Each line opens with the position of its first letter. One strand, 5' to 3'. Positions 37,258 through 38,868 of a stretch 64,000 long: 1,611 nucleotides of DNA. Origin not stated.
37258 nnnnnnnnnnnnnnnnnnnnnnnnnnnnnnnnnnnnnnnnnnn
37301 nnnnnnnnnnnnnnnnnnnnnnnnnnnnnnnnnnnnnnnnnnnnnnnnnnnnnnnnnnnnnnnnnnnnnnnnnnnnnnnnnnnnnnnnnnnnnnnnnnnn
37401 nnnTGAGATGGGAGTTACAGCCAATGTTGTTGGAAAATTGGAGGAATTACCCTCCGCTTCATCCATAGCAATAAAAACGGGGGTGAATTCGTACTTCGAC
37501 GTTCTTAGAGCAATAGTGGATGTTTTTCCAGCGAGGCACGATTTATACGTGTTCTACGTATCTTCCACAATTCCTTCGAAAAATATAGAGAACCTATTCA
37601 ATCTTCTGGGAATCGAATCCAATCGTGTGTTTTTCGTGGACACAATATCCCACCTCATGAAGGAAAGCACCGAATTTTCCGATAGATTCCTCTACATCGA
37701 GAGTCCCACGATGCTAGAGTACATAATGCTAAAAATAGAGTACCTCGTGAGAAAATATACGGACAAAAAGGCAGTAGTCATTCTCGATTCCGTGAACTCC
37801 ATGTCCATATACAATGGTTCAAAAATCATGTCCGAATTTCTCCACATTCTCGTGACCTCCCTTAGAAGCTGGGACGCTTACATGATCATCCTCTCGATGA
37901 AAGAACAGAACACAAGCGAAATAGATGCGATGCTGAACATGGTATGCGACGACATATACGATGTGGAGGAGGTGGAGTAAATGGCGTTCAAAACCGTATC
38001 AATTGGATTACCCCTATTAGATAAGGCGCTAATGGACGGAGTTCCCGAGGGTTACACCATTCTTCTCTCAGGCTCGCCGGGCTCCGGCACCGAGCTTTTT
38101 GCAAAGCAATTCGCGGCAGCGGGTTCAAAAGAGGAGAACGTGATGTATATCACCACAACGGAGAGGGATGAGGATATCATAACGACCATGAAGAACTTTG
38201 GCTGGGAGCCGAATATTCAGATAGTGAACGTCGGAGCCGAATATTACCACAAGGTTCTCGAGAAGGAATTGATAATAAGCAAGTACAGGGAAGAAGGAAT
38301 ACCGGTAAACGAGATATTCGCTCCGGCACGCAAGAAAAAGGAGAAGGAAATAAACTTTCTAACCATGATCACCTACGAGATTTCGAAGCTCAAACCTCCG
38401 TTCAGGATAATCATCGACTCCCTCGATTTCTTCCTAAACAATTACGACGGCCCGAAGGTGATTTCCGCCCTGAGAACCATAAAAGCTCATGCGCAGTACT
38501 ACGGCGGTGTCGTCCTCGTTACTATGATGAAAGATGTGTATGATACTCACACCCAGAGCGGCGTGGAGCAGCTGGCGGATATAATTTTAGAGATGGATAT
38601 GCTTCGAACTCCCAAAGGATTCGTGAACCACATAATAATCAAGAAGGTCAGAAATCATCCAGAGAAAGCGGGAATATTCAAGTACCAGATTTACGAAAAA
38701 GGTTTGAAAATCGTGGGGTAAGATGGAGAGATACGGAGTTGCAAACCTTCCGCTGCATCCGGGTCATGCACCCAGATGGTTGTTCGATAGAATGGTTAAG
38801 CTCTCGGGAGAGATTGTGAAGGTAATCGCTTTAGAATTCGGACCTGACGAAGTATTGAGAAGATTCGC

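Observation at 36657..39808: Four-gene operon: intact KaiC-like ATPase, two decayed RecA-fold paralogs and a DUF763 protein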

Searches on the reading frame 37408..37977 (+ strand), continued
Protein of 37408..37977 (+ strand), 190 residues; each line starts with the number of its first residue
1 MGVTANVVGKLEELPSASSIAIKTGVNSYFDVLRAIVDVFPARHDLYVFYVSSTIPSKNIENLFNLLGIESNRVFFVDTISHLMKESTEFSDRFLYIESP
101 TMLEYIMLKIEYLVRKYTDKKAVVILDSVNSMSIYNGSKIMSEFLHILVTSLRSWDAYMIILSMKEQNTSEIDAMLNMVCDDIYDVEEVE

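Call 64: find_homologous_proteins(query=A3, max_evalue=0.001)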
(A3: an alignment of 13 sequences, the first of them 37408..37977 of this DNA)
Query A3 (13 sequences) (190 aa, profile of the alignment): 839 proteins with E <= 0.001 among 2370 candidates; the best 120 are listed.
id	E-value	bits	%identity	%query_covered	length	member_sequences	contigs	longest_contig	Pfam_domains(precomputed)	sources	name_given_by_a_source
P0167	1.2e-88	314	49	98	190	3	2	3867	-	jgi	-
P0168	4.2e-88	312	49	98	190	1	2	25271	PF06745.20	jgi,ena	-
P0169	1.5e-87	310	49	98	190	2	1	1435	PF06745.20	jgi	-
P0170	1.7e-87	310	49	98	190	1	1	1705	-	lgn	-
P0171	2.8e-87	309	52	94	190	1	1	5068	PF06745.20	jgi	jgi:KaiC/GvpD/RAD55 family RecA-like ATPase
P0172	3.1e-87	309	49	99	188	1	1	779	PF06745.20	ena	-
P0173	3.7e-87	309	49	91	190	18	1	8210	PF06745.20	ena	-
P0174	3.8e-87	309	49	95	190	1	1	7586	PF06745.20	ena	-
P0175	6.8e-87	308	48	95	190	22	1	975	PF06745.20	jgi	-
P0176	8.9e-87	308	48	97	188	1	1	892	-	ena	-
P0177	3.3e-86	306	45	96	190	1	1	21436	PF06745.20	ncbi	-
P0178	4.0e-86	306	48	97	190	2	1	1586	-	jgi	-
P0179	6.6e-86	305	48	97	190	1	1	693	-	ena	-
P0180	6.9e-86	305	47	98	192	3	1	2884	-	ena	-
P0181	8.9e-86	304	49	94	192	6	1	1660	PF06745.20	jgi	jgi:KaiC/GvpD/RAD55 family RecA-like ATPase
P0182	1.0e-85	304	51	94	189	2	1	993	PF06745.20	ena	-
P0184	1.6e-85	304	45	97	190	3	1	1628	PF06745.20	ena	-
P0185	1.6e-85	304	46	98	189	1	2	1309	PF06745.20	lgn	-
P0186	2.0e-85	303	48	93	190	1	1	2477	PF06745.20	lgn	-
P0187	2.6e-85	303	49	97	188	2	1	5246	PF06745.20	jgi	-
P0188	3.5e-85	302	46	96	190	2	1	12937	PF06745.20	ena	-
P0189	4.1e-85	302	46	96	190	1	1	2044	PF06745.20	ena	-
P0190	5.8e-85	302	48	94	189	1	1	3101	PF06745.20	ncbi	-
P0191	5.8e-85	302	48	98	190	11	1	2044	PF06745.20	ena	-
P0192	7.2e-85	301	48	95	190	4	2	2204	PF06745.20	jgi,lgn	jgi:KaiC/GvpD/RAD55 family RecA-like ATPase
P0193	8.9e-85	301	45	99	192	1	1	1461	PF06745.20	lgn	-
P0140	9.1e-85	301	70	98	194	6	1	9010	PF06745.20,PF23365.2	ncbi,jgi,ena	-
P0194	1.0e-84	301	47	96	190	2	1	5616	PF06745.20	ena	-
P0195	1.1e-84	301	45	97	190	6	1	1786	PF06745.20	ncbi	-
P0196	1.3e-84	301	48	98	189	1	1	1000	PF06745.20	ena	-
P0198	1.9e-84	300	47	98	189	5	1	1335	PF06745.20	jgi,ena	-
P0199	1.9e-84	300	45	99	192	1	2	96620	PF06745.20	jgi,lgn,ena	-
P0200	2.4e-84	300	48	96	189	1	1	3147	PF06745.20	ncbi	-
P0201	2.9e-84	299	46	93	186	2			PF06745.20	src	-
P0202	3.4e-84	299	46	97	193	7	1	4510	PF06745.20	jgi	-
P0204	4.2e-84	299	47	96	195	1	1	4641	PF06745.20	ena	-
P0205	4.6e-84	299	45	93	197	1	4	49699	PF06745.20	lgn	-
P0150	5.5e-84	299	68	97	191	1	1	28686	PF06745.20,PF23365.2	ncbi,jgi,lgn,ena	-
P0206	5.6e-84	299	46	97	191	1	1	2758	PF06745.20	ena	-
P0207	6.3e-84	298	46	99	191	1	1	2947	PF06745.20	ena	-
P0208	6.6e-84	298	44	93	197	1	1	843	PF06745.20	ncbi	-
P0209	8.1e-84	298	47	92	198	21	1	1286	PF06745.20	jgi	-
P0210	8.7e-84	298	46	97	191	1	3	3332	PF06745.20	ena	-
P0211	8.9e-84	298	46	97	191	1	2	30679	PF06745.20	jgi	-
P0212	9.0e-84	298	46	99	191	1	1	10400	PF06745.20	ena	-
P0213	9.4e-84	298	46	99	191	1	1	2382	PF06745.20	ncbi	-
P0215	1.0e-83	298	45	98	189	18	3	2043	PF06745.20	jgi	-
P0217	1.1e-83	298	46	97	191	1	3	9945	PF06745.20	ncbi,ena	ncbi:MAG TPA: ATPase domain-containing protein [Thermoplasmata archaeon]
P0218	1.2e-83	297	46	97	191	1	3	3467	PF06745.20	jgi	-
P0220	1.3e-83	297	47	98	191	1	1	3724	PF06745.20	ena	-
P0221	1.3e-83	297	47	98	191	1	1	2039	PF06745.20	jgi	-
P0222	1.4e-83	297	45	98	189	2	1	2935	PF06745.20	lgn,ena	-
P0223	1.4e-83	297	46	96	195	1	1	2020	PF06745.20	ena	-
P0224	1.4e-83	297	45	97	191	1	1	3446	PF06745.20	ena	-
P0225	1.5e-83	297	45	98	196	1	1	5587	PF06745.20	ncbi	-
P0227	1.6e-83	297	44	92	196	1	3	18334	PF06745.20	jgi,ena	-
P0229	1.6e-83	297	44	92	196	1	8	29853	PF06745.20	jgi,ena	-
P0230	1.6e-83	297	44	92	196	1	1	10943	PF06745.20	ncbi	-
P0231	1.6e-83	297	46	96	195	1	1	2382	PF06745.20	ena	-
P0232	1.7e-83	297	46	99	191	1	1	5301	PF06745.20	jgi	-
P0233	1.7e-83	297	47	97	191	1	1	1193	PF06745.20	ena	-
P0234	2.0e-83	297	46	97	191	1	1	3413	PF06745.20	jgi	-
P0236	2.1e-83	297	46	97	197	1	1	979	PF06745.20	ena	-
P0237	2.1e-83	297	46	93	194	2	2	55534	PF06745.20,PF23365.2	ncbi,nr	ncbi:MAG: hypothetical protein KJ653_08930 [Candidatus Thermoplasmatota archaeon]|nr:hypothetical pr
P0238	2.2e-83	297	44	96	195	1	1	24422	PF06745.20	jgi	jgi:KaiC/GvpD/RAD55 family RecA-like ATPase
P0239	2.2e-83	297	47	96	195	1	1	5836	PF06745.20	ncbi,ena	-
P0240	2.5e-83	296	45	99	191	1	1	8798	PF06745.20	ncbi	-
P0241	2.6e-83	296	46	94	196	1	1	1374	PF06745.20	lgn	-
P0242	2.6e-83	296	45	96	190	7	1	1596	PF06745.20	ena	-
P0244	2.9e-83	296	46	99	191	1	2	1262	PF06745.20,PF23442.2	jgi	jgi:KaiC/GvpD/RAD55 family RecA-like ATPase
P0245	2.9e-83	296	43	91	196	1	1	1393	PF06745.20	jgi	jgi:KaiC/GvpD/RAD55 family RecA-like ATPase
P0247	3.0e-83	296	44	92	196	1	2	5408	PF06745.20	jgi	jgi:KaiC/GvpD/RAD55 family RecA-like ATPase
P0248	3.0e-83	296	48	96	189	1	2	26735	PF06745.20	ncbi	-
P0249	3.1e-83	296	46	96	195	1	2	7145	PF06745.20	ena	-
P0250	3.1e-83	296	47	96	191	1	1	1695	PF06745.20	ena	-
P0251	3.1e-83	296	47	96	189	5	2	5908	PF06745.20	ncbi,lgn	ncbi:MAG: ATPase domain-containing protein [Thermoplasmata archaeon]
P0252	3.1e-83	296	46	99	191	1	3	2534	PF06745.20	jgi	-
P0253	3.1e-83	296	46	94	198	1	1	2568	PF06745.20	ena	-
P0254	3.1e-83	296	46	96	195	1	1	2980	PF06745.20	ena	-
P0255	3.4e-83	296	44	92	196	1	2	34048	PF06745.20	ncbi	-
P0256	3.4e-83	296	48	96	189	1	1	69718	PF06745.20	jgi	jgi:KaiC/GvpD/RAD55 family RecA-like ATPase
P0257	3.5e-83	296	47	92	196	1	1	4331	PF06745.20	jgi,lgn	-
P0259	3.5e-83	296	45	99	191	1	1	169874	PF06745.20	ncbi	-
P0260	3.5e-83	296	47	91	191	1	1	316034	PF06745.20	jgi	jgi:KaiC/GvpD/RAD55 family RecA-like ATPase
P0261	3.7e-83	296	45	96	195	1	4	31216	PF06745.20,PF24336.2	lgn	-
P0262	3.7e-83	296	43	92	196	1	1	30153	PF06745.20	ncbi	-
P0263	4.5e-83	296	47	96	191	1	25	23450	PF06745.20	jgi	jgi:KaiC/GvpD/RAD55 family RecA-like ATPase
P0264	4.6e-83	296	47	96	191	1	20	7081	PF06745.20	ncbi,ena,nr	ncbi:MAG: hypothetical protein E6K04_05080 [Methanobacteriota archaeon]|nr:MAG: hypothetical protein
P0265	4.6e-83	296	47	96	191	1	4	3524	PF06745.20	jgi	jgi:KaiC/GvpD/RAD55 family RecA-like ATPase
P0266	4.6e-83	296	47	96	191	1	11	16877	PF06745.20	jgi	-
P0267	4.7e-83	296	43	95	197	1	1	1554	PF06745.20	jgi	jgi:KaiC/GvpD/RAD55 family RecA-like ATPase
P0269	4.8e-83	295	44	92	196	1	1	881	PF06745.20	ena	-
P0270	4.8e-83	295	44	93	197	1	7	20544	PF06745.20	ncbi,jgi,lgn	-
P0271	5.3e-83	295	47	95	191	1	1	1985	PF06745.20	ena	-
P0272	5.4e-83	295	42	95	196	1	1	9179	PF06745.20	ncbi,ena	-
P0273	5.4e-83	295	47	96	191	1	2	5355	PF06745.20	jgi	-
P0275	5.6e-83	295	44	92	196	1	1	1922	PF06745.20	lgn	-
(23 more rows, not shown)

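Call 65: find_encoding_contigs(protein=P0260, flank=7000, max_places=1)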
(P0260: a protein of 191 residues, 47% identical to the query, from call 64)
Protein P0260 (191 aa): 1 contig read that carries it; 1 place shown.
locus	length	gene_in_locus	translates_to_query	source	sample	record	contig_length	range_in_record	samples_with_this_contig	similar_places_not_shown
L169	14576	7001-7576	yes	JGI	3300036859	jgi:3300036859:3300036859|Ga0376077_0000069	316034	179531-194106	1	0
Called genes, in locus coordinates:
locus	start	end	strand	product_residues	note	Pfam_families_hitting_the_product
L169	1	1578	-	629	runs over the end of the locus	PF00270:DEAD (faint), PF04851:ResIII (faint), PF06733:DEAD_2, PF13307:Helicase_C_2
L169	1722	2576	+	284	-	PF12773:DZR (faint), PF13240:Zn_Ribbon_1 (faint), PF18912:DZR_2 (faint)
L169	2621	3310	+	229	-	PF02163:Peptidase_M50 (weak)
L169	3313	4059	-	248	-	PF00731:AIRC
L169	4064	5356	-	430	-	PF00215:OMPdecase, PF03737:RraA-like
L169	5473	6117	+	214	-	PF03807:F420_oxidored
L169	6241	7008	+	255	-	PF13481:AAA_25 (weak), PF06745:ATPase, PF23442:DUF7125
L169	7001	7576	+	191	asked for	PF06745:ATPase (weak)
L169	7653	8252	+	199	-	PF07790:Pilin_N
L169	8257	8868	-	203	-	-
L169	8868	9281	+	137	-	-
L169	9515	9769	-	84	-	PF08734:GYD (weak)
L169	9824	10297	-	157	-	PF06271:RDD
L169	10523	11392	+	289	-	PF13489:Methyltransf_23, PF01209:Ubie_methyltran, PF02353:CMAS, PF05175:MTS (weak), PF13847:Methyltransf_31, PF08241:Methyltransf_11, PF08242:Methyltransf_12, PF13649:Methyltransf_25, +1 more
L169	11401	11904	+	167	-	PF04068:Fer4_RLI, PF04034:Ribo_biogen_C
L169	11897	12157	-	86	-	PF03966:Trm112p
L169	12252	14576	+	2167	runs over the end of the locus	PF02516:STT3, PF13715:CarbopepD_reg_2 (faint), PF17210:SdrD_B (faint), PF22904:NOMO1-like_2nd (faint), PF23194:NOMO_5th (faint), PF13620:CarboxypepD_reg (weak)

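Call 66: find_encoding_contigs(protein=P0237, flank=7000, max_places=1)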
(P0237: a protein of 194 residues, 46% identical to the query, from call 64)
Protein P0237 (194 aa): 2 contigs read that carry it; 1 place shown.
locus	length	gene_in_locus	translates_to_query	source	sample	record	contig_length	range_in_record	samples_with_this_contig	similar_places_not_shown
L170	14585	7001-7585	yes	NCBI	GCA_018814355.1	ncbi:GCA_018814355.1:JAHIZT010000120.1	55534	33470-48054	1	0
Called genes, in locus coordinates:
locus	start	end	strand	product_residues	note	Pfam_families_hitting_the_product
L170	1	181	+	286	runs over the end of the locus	PF00005:ABC_tran, PF13304:AAA_21 (weak)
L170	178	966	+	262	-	PF02361:CbiQ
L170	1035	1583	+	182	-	PF07155:ECF-ribofla_trS, PF12822:ECF_trnsprt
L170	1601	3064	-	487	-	PF01565:FAD_binding_4, PF02913:FAD-oxidase_C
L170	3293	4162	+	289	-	PF01435:Peptidase_M48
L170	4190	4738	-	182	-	PF13302:Acetyltransf_3, PF13420:Acetyltransf_4, PF00583:Acetyltransf_1, PF13673:Acetyltransf_10 (weak), PF13508:Acetyltransf_7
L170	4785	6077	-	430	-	PF00215:OMPdecase, PF02581:TMP-TENI (weak), PF03737:RraA-like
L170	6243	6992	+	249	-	PF13481:AAA_25 (weak), PF06745:ATPase, PF23442:DUF7125 (faint)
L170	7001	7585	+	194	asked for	PF23365:DUF7090 (weak), PF06745:ATPase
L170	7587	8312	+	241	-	PF05625:PAXNEB (faint), PF06745:ATPase, PF23442:DUF7125, PF24336:DUF7504 (weak), PF23442:DUF7125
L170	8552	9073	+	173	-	PF07790:Pilin_N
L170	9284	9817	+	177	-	PF07790:Pilin_N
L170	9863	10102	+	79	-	-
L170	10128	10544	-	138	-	PF06271:RDD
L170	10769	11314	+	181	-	PF04034:Ribo_biogen_C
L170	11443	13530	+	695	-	PF17207:MCM_OB, PF00493:MCM, PF01078:Mg_chelatase (faint), PF07728:AAA_5 (weak), PF17855:MCM_lid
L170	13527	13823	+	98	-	PF04242:DUF424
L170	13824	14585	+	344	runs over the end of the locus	PF04981:NMD3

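Call 73: search_protein_families(library=padloc, proteins=[window:37408-37977:+], max_evalue=0.01)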
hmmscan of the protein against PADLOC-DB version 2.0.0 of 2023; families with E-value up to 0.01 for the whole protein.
window:37408-37977:+ (190 aa): 0 families

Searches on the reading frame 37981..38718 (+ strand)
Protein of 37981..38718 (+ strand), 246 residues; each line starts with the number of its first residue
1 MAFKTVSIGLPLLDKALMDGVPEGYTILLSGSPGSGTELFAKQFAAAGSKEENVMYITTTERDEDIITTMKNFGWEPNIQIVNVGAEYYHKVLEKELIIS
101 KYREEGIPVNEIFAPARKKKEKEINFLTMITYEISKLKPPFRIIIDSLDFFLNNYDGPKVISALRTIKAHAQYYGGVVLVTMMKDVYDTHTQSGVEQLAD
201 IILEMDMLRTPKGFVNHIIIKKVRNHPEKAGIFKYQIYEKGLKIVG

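Call 3: search_protein_families(library=pfam, proteins=[window:37981-38718:+], max_evalue=1)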
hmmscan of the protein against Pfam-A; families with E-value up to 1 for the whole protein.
window:37981-38718:+ (246 aa): 6 families
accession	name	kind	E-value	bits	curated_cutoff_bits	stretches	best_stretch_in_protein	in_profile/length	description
PF06745.19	ATPase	-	3.4e-26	92.5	26.6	1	6-245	1-227/231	KaiC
PF07088.17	GvpD_P-loop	-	0.00027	21.3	24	1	24-68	10-54/189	GvpD gas vesicle protein, P-loop domain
PF24336.1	DUF7504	-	0.00028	21.9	27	1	141-204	116-178/179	Family of unknown function (DUF7504)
PF23442.1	DUF7125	-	0.001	18.7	29.1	1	6-47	4-45/207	Family of unknown function (DUF7125)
PF05625.17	PAXNEB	-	0.0022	17.6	28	1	133-208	187-275/366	PAXNEB protein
PF23365.1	DUF7090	-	0.067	13.3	27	1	141-206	118-183/192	Family of unknown function (DUF7090)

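Call 4: search_protein_families(library=ncbifam, proteins=[window:37981-38718:+], max_evalue=1)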
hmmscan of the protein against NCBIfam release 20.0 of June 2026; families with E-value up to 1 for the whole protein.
window:37981-38718:+ (246 aa): 12 families
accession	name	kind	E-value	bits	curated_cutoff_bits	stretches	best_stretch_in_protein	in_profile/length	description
TIGR03881.1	KaiC_arch_4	hypoth_equivalog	2.2e-18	66.8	247.8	1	6-244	3-228/231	KaiC domain-containing protein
NF006799.0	PRK09302.1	equivalog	2.6e-16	59.3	408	2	10-76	17-85/515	circadian clock protein KaiC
TIGR03877.1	thermo_KaiC_1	hypoth_equivalog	9.6e-14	51.4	307.25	1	4-77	2-76/238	KaiC domain-containing protein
NF052589.1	ArlH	equivalog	1.9e-13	50.7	215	1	11-230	7-207/229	archaellum protein ArlH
NF004723.0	PRK06067.1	subfamily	1.5e-12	47.5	194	1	11-245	21-236/243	flagellar accessory protein FlaH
TIGR02655.1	circ_KaiC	equivalog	4e-09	35.7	546.25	1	14-244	11-228/484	circadian clock protein KaiC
TIGR03880.1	KaiC_arch_3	hypoth_equivalog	1.4e-08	34.6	249.45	1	9-76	1-69/224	KaiC domain-containing protein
NF006320.0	PRK08533.1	equivalog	0.00039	20.1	215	1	13-222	13-200/230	flagellar accessory protein FlaH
TIGR03878.1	thermo_KaiC_2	hypoth_equivalog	0.0038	16.6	232.2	1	16-72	28-85/259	KaiC domain-containing protein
TIGR00416.1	sms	equivalog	0.0044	15.8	403.05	1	8-71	78-142/454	DNA repair protein RadA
NF004629.0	PRK05973.1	equivalog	0.0054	15.8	156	1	16-77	56-118/237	DNA helicase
NF005926.0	PRK07940.1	equivalog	0.19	11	300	1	28-47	41-60/394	DNA polymerase III subunit delta'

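Call 54: search_solved_structures(query=window:37981-38718:+, max_evalue=0.001)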
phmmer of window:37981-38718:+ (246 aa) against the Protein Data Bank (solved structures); distinct sequences matched with E-value up to 0.001: 44.
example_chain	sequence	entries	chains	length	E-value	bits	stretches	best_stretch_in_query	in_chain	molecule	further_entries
8zn5_B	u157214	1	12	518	1.3e-12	50.8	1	5-78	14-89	KaiC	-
8fwi_A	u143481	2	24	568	3.1e-12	49.6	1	9-80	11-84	Circadian clock protein KaiC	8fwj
8db3_A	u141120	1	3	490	9.8e-12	47.9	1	9-79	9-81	Circadian clock protein KaiC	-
8jon_A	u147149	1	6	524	9.9e-12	47.9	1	18-77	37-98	Circadian clock oscillator protein KaiC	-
5jwq_A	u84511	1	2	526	1.7e-11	47.2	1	16-77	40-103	Circadian clock protein kinase KaiC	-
8dba_A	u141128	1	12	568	1.9e-11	47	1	9-80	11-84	Circadian clock protein KaiC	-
2zts_A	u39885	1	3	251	4.4e-11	45.8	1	4-241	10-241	Putative uncharacterized protein PH0186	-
7dy1_A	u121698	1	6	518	7.3e-11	45.1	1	16-77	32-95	Circadian clock protein kinase KaiC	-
4o0m_A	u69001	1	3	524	7.8e-11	45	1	16-77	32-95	Circadian clock protein kinase KaiC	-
2w0m_A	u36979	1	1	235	7.8e-11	45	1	6-77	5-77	SSO2452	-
8zn6_F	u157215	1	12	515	1.3e-10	44.3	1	8-77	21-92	KaiC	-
7x1z_A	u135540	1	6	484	2e-10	43.7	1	18-77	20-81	Circadian clock oscillator protein KaiC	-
3s1a_A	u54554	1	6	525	3.2e-10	43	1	18-77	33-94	Circadian clock protein kinase kaiC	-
9ofh_A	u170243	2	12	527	3.2e-10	43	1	18-77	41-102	Circadian clock oscillator protein KaiC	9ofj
7s65_A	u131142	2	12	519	6.8e-10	41.9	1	18-77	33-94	Circadian clock protein kinase KaiC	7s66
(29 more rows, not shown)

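Call 73: search_protein_families(library=padloc, proteins=[window:37981-38718:+], max_evalue=0.01)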
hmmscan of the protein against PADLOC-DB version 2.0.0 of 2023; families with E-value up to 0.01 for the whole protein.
window:37981-38718:+ (246 aa): 1 family
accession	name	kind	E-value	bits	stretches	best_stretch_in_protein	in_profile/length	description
PDLC04140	mad8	-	0.0088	13.6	0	16-95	19-86/314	mads_8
